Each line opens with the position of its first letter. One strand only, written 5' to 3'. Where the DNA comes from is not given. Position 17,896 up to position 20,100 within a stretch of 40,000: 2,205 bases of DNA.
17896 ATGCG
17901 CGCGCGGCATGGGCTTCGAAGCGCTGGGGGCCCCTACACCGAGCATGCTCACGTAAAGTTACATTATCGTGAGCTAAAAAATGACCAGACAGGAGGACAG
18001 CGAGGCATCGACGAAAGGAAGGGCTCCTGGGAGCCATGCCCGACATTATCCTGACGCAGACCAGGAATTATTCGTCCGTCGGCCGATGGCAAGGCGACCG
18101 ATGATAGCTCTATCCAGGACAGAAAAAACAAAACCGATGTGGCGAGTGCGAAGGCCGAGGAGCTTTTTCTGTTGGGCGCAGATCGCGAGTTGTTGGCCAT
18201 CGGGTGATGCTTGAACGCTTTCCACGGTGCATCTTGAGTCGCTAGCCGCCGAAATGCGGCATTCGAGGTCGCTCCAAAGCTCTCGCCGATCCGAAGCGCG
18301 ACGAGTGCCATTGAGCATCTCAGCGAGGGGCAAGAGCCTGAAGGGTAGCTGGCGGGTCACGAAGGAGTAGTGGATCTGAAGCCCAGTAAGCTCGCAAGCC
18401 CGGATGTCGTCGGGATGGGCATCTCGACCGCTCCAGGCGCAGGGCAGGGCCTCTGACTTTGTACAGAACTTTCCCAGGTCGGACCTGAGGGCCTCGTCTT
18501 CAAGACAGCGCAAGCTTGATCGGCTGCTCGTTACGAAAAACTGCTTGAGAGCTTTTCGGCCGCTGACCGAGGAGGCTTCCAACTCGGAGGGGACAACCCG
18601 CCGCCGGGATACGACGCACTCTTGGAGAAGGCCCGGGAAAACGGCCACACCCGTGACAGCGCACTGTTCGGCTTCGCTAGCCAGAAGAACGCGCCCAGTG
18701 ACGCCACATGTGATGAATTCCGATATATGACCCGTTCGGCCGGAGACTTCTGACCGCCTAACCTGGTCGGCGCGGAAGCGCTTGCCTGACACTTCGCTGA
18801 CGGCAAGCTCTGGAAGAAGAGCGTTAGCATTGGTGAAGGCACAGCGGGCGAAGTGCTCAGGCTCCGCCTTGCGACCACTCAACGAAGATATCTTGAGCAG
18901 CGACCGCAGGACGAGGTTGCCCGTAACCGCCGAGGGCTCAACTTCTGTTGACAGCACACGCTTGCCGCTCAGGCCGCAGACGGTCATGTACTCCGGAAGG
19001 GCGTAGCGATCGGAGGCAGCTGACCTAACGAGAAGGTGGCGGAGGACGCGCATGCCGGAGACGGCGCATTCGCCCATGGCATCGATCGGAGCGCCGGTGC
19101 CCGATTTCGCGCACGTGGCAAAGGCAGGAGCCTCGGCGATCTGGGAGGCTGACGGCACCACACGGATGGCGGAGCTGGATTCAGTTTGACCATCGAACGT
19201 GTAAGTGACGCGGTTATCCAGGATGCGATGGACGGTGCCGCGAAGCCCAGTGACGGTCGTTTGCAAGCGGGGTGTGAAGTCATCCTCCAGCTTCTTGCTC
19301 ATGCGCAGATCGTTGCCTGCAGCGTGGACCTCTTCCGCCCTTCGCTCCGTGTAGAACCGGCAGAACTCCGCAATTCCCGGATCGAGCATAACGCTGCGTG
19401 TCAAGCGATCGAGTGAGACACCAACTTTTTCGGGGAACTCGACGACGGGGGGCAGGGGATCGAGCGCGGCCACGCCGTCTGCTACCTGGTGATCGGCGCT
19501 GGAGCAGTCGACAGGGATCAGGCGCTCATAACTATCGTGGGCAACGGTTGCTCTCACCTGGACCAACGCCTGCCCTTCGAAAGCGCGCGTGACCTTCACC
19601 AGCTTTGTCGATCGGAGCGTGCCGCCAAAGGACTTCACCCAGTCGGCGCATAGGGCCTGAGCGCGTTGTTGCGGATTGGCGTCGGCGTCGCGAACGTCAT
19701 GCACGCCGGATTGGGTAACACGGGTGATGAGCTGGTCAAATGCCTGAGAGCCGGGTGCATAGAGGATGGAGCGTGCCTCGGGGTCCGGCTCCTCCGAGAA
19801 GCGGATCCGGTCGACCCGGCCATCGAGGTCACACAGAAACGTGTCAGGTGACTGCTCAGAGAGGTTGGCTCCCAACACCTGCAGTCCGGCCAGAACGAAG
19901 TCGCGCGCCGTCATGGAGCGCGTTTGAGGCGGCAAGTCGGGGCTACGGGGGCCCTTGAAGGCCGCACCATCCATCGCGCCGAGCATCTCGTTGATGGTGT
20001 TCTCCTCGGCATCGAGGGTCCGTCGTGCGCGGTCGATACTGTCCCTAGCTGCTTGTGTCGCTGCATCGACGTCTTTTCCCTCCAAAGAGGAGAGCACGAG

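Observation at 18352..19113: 17 strictly periodic 15-residue repeats ([C/S]-x-[V/L]-[S/T]-G) at the C-terminus of the SNF2 helicase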

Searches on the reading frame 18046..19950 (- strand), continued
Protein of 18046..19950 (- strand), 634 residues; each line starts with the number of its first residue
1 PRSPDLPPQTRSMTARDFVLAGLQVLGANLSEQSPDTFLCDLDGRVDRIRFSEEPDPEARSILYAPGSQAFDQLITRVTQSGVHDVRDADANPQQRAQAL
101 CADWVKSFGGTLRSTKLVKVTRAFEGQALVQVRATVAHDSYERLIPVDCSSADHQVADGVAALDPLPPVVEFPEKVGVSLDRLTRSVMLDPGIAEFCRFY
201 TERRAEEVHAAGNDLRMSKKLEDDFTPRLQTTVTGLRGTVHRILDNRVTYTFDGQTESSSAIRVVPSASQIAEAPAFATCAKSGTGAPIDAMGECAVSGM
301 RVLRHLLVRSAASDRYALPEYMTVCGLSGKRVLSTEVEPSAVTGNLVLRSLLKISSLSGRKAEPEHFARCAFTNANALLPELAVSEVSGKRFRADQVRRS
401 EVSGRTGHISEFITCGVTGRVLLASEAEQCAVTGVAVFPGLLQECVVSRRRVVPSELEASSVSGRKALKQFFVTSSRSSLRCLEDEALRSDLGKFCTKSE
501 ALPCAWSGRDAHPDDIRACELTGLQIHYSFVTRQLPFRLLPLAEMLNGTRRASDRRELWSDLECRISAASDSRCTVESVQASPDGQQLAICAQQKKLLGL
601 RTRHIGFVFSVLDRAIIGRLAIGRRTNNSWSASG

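Call 95: search_protein_families(library=phrogs, proteins=[window:18049-19950:-], max_evalue=0.01)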
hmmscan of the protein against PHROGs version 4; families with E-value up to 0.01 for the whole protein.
window:18049-19950:- (634 aa): 0 families

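Call 105: find_related_loci(query=A3, collection=viral_contigs, flank=10000)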
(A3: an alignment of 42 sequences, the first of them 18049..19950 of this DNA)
Query A3 (634 aa) in viral_contigs; peptide patterns used: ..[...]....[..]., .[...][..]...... (x = any residue, [..] = any of these).
46 stretches matched a pattern, but none encodes a relative of the query by tblastn (E <= 1e-3).

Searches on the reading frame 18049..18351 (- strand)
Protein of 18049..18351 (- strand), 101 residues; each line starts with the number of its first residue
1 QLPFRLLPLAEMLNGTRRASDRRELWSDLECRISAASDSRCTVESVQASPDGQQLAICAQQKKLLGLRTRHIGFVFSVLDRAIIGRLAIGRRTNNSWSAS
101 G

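Call 18: search_protein_families(library=pfam, proteins=[window:18049-18351:-], max_evalue=10)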
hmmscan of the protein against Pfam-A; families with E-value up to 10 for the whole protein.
window:18049-18351:- (101 aa): 0 families

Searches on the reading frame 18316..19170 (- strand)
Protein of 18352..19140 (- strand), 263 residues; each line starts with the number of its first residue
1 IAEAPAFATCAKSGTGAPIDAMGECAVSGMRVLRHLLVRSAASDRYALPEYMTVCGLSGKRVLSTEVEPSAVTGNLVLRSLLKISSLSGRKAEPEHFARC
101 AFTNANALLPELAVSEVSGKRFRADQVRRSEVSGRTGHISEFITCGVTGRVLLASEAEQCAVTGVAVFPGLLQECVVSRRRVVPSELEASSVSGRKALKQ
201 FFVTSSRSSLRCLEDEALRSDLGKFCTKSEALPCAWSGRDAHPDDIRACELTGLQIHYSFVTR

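Call 18: search_protein_families(library=pfam, proteins=[window:18352-19140:-], max_evalue=10)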
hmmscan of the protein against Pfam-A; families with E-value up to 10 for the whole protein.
window:18352-19140:- (263 aa): 1 family
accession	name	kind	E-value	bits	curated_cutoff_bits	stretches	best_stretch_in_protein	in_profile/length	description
PF09866.14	DUF2093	-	0.039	13.8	25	0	96-112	6-22/42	Uncharacterized protein conserved in bacteria (DUF2093)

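Call 44: predict_structure(alignment_id=A2)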
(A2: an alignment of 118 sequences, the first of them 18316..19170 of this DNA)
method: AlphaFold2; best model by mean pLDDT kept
length: 285 residues; sequences in the alignment: 118
mean_pLDDT: 95.2   pTM: 0.72
mean pLDDT of the five models: 95.2, 95.0, 95.0, 94.4, 93.8
residues with pLDDT >= 90: 267; 70-90: 6; 50-70: 8; < 50: 4
segments of 3 or more residues with pLDDT < 50: 1-4
pLDDT, mean of each block of 10 residues (from residue 1): 51 83 95 97 97 97 98 98 98 98 98 98 98 98 98 97 98 97 98 98 98 98 98 97 97 97 95 95 90
secondary structure, 60 per line:
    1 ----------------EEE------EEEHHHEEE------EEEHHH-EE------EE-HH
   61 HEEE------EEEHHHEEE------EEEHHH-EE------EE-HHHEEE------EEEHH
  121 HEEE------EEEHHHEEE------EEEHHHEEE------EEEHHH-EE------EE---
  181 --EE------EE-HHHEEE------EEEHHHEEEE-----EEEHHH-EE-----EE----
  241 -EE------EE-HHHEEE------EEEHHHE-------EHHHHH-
elements in order: E17-19 E26-28 E32-34 E41-43 E62-64 E71-73 E77-79 E86-88 E107-109 E116-118 E122-124 E131-133 E137-139 E146-148 E152-154 E161-163 E197-199 E206-208 E212-215 E221-223 E256-258 E265-267 H280-284

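Call 47: fold_search(model_id=the predicted structure, library=pdb)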
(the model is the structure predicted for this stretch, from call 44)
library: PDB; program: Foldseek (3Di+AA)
matches with E <= 10: 228; with E <= 0.001: 0
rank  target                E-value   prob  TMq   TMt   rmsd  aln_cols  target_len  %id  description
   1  2xjy_A                9.0e-02  0.57  0.16  0.27  10.9       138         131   14  Crystal structure of the LMO2:LDB1-LID complex, P21 crystal form (released 2010-07-21)
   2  2xjz_D                1.2e-01  0.44  0.15  0.25  11.4       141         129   14  Crystal structure of the LMO2:LDB1-LID complex, C2 crystal form (released 2010-07-21)
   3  8jx9_B                1.4e-01  0.08  0.11  0.04  34.4       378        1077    9  rat megalin bodyA (released 2024-06-19)
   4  8jxi_A                2.6e-01  0.06  0.11  0.04  36.0       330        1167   11  rat megalin RAP complex wingB (released 2024-06-19)
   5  8em7_A                2.6e-01  0.03  0.08  0.01  39.3       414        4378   11  Cryo-EM structure of LRP2 at pH 5.2 (released 2023-02-08)
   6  8gdx                  3.3e-01  0.16  0.13  0.20  21.4       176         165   11  Crystal structure of JADE1 PZP domain (released 2024-03-13)
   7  8jxg_A                3.3e-01  0.07  0.13  0.05  33.9       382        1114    9  rat megalin RAP complex bodyB (released 2024-06-19)
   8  8jxh_B                3.3e-01  0.06  0.11  0.04  34.5       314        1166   11  rat megalin RAP complex wingA (released 2024-06-19)
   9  8jxc_A                3.3e-01  0.05  0.10  0.04  32.9       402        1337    7  rat megalin wingB (released 2024-06-19)
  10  1b8t_MODEL_1_A        5.0e-01  0.28  0.13  0.18  76.2       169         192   11  SOLUTION STRUCTURE OF THE CHICKEN CRP1 (released 1999-05-06)
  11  8jxb_B                5.0e-01  0.03  0.09  0.04  31.3       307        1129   11  Cryo-EM structure of rat megalin wingAc (released 2024-06-19)
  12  9i3v_A                5.3e-01  0.04  0.12  0.02  30.4       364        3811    9  Cryo-EM structure of the human LRP2 ectodomain (released 2026-02-04)
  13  9qaw_A                6.3e-01  0.04  0.11  0.02  32.6       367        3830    8  CryoEM structure of the human LRP2 receptor ectodomain in complex with LRPAP1 (released 2026-03-11)
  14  8jut_A                6.3e-01  0.03  0.11  0.02  36.0       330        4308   11  rat megalin RAP complex (released 2024-06-19)
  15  7d2t_B                6.6e-01  0.51  0.20  0.37   8.9       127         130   12  Crystal structure of Rsu1/PINCH1_LIM45C complex (released 2021-02-24)
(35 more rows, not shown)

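Call 95: search_protein_families(library=phrogs, proteins=[window:18352-19140:-], max_evalue=0.01)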
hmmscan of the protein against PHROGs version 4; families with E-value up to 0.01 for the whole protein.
window:18352-19140:- (263 aa): 0 families
